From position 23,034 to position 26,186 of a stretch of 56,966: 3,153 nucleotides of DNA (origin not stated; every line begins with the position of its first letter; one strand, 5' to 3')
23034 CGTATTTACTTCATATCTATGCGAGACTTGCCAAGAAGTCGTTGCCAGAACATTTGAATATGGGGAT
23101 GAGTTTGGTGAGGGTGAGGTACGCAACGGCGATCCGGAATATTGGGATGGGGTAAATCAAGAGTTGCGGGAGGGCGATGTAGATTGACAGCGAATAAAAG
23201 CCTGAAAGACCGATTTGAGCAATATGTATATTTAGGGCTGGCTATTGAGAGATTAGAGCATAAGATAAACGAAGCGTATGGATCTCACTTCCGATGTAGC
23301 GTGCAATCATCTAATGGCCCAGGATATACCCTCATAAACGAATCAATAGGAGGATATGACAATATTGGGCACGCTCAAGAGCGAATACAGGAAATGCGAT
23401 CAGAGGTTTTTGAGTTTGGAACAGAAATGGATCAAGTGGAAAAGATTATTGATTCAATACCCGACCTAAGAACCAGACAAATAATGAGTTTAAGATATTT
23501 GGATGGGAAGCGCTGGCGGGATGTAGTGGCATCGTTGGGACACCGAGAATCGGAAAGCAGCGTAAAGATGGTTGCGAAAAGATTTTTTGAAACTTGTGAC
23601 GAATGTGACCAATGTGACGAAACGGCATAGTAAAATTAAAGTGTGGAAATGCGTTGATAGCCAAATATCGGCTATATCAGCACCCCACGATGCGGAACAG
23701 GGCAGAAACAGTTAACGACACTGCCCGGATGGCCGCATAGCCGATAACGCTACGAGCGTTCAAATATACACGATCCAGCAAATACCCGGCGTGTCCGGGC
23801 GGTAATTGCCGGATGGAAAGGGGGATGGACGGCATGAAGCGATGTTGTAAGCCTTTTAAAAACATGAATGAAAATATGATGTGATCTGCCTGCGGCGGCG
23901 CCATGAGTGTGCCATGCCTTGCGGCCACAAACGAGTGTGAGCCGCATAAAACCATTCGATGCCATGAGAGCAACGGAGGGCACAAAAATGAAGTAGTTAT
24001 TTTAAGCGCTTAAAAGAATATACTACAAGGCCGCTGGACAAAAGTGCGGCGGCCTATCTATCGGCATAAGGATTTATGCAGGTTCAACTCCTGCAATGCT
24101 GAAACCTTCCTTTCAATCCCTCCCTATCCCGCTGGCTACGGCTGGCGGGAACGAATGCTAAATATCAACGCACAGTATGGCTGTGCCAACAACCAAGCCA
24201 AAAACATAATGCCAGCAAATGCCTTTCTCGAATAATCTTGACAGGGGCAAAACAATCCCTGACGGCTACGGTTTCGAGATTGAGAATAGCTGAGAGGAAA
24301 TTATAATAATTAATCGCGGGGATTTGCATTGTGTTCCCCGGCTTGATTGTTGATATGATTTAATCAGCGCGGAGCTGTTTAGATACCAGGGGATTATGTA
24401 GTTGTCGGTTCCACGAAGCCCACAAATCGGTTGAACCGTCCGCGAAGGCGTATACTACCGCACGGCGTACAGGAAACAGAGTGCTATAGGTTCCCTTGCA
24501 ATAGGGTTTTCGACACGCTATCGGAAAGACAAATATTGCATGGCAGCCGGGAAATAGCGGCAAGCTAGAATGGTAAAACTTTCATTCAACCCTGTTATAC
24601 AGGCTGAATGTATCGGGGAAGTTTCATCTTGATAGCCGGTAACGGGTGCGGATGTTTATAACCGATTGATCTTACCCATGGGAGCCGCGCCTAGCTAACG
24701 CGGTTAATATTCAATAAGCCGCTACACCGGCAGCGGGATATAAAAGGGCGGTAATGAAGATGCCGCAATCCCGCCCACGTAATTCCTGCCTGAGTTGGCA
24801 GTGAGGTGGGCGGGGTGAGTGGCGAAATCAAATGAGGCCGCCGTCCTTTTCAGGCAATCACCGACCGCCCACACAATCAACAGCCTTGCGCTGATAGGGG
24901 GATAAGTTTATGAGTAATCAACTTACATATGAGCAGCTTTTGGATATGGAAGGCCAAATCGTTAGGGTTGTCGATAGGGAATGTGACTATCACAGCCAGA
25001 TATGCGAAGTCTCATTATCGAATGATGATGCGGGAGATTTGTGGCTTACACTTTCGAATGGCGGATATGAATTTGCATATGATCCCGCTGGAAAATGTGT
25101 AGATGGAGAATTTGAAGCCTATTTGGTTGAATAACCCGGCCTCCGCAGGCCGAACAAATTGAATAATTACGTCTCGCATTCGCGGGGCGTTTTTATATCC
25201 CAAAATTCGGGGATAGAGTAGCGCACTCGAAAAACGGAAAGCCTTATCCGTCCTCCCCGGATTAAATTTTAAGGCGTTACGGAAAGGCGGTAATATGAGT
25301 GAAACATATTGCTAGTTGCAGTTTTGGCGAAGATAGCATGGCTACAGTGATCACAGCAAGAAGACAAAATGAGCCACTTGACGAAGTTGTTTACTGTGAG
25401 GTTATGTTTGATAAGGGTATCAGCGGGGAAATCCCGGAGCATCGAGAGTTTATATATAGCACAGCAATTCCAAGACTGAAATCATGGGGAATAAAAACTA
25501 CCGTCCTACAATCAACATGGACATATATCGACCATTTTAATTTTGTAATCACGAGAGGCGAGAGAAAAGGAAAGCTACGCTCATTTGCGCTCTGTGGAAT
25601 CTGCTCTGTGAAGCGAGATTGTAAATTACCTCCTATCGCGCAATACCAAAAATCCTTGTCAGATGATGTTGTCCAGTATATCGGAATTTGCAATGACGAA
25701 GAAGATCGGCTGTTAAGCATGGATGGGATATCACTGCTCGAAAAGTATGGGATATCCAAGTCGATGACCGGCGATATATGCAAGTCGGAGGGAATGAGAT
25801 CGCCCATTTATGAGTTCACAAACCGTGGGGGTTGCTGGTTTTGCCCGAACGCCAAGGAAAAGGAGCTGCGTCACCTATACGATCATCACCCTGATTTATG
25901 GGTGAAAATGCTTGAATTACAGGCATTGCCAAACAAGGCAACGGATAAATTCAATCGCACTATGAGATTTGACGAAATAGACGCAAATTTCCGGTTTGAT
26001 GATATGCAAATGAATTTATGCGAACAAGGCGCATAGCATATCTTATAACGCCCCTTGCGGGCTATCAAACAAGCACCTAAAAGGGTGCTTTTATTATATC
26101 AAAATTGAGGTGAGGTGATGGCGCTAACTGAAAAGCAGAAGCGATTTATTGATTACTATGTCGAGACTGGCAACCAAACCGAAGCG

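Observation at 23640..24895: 1.25-kb ORF-free, helix-dense gap upstream of the packaging genes: candidate large structured ncRNA(s)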

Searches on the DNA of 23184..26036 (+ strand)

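Call 4: search_rna_families(source=window, start=23500, end=25300, threshold=evalue, max_evalue=10, show_alignments=3)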
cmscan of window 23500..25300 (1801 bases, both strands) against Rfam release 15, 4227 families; matches with E-value up to 10: 8.
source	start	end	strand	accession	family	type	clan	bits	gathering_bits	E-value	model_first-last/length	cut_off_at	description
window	25206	25274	+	RF02996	int-alpA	Gene; sRNA;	-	51.7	35.8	2.3e-09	1-71/71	no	int-alpA RNA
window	25156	25204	+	RF02606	AbsR28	Gene; sRNA;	-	20.2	50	0.11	1-180/180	no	Acinetobacter sRNA 28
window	24986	25196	+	RF00022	GcvB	Gene;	-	19.8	42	0.12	1-204/204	no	GcvB RNA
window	23991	24102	+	RF00005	tRNA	Gene; tRNA;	CL00001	18.7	29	1.2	1-71/71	no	tRNA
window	23854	24061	+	RF02390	sau-41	Gene; sRNA;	-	18.7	80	7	1-156/156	no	Staphylococcus sRNA sau-41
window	23787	23821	+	RF03006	M23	Gene; sRNA;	-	18.1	41.2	2.8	1-53/53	no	M23 RNA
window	25110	25200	+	RF02076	STnc100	Gene; sRNA;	-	17.7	47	0.48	1-206/206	no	Gammaproteobacterial sRNA STnc100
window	24746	24776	+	RF00285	snoZ6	Gene; snRNA; snoRNA; CD-box;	-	15.9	35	3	1-91/91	no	Z6 small nucleolar RNA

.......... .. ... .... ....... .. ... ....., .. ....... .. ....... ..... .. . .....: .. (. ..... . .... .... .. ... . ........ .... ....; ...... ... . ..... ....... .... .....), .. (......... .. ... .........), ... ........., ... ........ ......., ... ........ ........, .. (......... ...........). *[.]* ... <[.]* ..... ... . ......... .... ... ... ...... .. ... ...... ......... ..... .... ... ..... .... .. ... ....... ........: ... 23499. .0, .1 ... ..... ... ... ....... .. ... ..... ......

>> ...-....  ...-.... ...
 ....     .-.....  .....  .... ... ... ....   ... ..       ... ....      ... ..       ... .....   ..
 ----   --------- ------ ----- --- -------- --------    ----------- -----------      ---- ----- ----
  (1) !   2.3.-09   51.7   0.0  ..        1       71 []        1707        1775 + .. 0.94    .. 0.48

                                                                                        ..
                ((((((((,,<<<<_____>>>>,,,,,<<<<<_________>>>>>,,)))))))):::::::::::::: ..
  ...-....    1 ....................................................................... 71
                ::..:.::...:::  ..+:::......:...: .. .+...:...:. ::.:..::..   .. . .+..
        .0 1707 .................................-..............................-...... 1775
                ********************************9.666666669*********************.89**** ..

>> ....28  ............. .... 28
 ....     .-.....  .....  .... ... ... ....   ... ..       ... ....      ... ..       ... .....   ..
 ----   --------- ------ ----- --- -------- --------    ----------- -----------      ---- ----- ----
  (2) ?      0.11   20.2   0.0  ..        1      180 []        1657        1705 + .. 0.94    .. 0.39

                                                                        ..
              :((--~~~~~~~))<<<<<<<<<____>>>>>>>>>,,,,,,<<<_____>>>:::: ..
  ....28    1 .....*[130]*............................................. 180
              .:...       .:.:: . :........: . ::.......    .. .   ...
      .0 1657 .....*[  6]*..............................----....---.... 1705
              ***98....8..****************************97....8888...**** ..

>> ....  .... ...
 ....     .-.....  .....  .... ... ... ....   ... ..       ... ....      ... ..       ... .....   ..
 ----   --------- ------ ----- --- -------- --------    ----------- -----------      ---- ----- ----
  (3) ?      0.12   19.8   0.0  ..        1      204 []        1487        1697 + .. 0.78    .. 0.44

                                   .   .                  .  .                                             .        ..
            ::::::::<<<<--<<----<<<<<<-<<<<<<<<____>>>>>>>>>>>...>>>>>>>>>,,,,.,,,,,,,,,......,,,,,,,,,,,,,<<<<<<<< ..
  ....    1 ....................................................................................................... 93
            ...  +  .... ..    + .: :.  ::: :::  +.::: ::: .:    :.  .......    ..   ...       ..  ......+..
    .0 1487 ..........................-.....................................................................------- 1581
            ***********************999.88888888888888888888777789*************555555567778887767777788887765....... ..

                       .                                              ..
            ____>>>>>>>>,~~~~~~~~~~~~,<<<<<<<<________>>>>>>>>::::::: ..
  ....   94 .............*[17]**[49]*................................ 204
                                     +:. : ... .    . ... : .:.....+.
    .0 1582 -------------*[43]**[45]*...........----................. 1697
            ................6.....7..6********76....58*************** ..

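Call 7: search_dna_similar(query=window:23600-24920:+, collection=phages, mode=distant, max_rows=30)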
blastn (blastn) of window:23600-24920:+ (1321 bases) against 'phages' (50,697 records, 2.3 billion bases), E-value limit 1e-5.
No match.

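Call 42: search_rna_families(sources=[L064, L065, L067, L068, L071, L072, L074], threshold=gathering)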
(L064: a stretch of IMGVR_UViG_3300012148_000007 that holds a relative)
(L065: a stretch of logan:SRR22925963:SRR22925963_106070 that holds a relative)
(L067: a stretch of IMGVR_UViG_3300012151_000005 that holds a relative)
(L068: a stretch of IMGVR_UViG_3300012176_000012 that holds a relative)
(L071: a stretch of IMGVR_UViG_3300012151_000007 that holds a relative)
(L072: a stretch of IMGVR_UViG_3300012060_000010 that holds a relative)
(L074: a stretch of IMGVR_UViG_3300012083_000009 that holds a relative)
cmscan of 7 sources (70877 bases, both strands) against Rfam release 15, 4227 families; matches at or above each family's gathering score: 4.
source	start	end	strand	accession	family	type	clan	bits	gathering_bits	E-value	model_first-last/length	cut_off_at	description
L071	8921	8991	-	RF00005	tRNA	Gene; tRNA;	CL00001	62.6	29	3.7e-11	1-71/71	no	tRNA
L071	8385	8453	-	RF02996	int-alpA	Gene; sRNA;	-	53.8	35.8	2.7e-08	1-71/71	no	int-alpA RNA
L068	10362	10431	+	RF02996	int-alpA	Gene; sRNA;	-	52.6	35.8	5.5e-08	1-71/71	no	int-alpA RNA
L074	31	100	-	RF02996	int-alpA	Gene; sRNA;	-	52.6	35.8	5.5e-08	1-71/71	no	int-alpA RNA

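Call 55: search_rna_families(source=window, start=23960, end=24160, threshold=evalue, max_evalue=10, show_alignments=4)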
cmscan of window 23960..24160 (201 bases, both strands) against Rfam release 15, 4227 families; matches with E-value up to 10: 8.
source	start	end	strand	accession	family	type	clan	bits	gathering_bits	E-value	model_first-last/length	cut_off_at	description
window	23991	24102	+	RF00005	tRNA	Gene; tRNA;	CL00001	18.7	29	0.13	1-71/71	no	tRNA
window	23993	24061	+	RF02390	sau-41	Gene; sRNA;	-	16.7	80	2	62-156/156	no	Staphylococcus sRNA sau-41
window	24012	24160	-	RF01957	NEAT1_3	Gene; lncRNA;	-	16.3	55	1.1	1-159/159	no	Nuclear enriched abundant transcript 1 conserved region 3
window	24064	24101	-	RF04354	Plastid-ycf2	Cis-reg;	-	15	65.7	1.4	1-75/75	no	Plastid-ycf2 5UTR RNA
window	23986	24063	+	RF02987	GA-cis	Gene; sRNA;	-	13.1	34.7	2.7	1-88/88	no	GA-cis RNA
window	24026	24119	+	RF00233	Tymo_tRNA-like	Cis-reg;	-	12.9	40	1.6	1-84/84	no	Tymovirus/Pomovirus/Furovirus tRNA-like 3' UTR element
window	24110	24132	-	RF01360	CRISPR-DR47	Gene; CRISPR;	-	12.8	39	7.4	1-37/37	no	CRISPR RNA direct repeat element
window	24016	24074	-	RF02473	GlsR4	Gene; snRNA; snoRNA; CD-box;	-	11.2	70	7.3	1-61/61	no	Small nucleolar RNA GlsR4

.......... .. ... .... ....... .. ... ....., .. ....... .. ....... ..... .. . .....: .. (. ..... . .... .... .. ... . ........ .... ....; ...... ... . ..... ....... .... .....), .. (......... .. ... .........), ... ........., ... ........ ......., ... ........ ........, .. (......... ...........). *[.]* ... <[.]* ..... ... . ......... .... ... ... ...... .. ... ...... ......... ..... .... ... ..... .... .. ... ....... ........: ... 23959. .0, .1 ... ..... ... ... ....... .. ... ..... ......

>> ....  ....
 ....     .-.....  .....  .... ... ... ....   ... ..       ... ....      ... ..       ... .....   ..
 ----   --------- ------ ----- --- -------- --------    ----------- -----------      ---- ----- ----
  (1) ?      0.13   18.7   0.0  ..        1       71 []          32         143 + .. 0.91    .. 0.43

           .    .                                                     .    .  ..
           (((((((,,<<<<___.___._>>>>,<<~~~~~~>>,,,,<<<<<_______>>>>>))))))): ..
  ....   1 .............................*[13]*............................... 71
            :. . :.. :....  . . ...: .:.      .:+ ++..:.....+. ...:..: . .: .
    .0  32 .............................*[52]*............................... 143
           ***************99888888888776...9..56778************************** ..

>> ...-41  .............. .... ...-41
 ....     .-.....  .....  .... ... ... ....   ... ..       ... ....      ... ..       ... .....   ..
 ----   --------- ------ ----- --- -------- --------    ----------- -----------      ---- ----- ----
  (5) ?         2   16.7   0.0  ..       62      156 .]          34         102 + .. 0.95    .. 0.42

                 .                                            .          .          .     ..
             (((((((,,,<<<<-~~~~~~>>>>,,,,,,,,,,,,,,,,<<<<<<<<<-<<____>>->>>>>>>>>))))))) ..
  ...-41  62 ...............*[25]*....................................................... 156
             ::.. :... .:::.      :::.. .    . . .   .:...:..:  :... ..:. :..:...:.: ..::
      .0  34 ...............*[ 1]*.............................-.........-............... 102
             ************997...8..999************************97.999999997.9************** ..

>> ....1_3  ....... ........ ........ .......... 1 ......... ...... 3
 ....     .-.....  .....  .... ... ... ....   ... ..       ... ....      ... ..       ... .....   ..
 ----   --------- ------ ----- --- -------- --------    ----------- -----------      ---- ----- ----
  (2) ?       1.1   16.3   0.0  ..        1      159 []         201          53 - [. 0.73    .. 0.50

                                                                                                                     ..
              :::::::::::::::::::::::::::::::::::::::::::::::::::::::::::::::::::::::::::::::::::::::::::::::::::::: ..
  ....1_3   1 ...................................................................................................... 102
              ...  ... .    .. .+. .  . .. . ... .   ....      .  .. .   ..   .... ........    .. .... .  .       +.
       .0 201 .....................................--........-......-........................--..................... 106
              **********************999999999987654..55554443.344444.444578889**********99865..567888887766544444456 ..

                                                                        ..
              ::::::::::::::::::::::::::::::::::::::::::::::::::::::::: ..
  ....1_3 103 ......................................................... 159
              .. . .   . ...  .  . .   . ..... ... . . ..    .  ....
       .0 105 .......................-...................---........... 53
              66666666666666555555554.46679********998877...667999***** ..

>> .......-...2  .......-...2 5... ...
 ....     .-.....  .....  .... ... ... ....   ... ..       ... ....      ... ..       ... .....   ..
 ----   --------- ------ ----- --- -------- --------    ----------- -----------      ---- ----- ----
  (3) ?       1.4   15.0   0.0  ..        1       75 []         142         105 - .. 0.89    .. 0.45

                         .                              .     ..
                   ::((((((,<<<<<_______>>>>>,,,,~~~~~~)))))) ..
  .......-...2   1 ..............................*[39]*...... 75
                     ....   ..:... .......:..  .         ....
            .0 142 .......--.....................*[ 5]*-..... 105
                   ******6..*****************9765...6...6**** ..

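Call 78: build_rna_model(alignment_id=A9, structure=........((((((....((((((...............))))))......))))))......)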
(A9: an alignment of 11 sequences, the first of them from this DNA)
Model R1 built from alignment A9 (11 sequences, 63 columns); structure: as given.
model positions 61; base pairs 12; branch points 0; effective number of sequences 1.98; information 0.916 bits per position. Calibrated on 0.2 Mb of random sequence (short: E-values are rough).
structure used (alignment columns):
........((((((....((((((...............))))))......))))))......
